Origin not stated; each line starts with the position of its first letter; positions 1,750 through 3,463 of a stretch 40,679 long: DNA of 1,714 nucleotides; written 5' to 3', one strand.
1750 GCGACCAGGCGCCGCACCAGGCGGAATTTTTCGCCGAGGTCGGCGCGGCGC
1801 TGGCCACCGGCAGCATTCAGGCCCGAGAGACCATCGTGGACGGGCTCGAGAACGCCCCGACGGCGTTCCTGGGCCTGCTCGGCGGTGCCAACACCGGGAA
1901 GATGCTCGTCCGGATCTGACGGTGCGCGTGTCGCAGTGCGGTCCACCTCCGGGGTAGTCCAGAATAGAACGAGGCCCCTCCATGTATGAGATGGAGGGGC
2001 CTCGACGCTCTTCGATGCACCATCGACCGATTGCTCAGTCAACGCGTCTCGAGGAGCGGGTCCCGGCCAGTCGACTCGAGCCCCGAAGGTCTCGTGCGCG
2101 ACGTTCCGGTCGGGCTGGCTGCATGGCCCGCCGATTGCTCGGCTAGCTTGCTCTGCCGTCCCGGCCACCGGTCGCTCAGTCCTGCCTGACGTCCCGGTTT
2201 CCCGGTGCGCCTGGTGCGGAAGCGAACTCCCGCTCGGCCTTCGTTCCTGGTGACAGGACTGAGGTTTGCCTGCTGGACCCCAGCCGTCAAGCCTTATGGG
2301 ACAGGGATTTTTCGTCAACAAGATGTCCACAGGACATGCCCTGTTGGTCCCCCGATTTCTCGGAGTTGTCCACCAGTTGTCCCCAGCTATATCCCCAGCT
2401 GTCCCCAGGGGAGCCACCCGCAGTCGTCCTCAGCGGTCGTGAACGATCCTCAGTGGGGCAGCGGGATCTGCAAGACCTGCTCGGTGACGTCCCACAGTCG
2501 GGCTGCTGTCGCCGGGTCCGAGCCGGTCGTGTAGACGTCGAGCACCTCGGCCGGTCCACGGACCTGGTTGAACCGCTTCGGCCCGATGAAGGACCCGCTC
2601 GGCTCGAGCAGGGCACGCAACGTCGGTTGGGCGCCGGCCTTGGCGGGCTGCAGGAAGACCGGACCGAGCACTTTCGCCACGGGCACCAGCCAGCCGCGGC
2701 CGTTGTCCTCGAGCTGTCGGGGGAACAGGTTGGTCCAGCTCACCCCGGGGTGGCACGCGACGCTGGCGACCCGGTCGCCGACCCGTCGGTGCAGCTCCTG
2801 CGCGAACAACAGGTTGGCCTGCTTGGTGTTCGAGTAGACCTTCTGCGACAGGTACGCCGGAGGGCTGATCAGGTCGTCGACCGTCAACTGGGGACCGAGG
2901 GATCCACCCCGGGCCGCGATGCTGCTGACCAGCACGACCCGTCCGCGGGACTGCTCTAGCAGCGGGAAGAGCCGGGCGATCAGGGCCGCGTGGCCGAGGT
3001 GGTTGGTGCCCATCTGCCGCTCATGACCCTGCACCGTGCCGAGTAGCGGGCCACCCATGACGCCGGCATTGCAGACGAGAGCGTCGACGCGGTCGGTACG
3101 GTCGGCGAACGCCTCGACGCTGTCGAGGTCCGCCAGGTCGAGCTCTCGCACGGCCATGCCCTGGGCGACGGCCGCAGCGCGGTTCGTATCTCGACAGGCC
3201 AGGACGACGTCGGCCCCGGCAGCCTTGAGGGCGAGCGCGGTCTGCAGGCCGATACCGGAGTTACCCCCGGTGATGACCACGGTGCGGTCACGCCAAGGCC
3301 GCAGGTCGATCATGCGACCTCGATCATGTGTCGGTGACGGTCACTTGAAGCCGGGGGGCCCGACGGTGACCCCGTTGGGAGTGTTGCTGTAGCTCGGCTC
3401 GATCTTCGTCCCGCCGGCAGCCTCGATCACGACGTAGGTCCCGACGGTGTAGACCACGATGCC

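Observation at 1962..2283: Unannotated ~320-nt structured RNA candidate between two convergent oxidoreductase genes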

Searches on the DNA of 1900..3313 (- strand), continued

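Call 93: search_with_rna_model(model_id=R1, source=L199, max_evalue=1)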
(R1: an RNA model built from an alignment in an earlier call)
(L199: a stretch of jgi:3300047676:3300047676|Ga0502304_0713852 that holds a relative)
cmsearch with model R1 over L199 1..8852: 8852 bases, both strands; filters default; matches with E-value up to 1: 2.
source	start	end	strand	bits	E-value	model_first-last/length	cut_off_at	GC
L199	6196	6304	+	104.1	1.5e-25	1-109/109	no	0.65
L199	6248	6325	-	31.4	5.9e-07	1-109/109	no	0.65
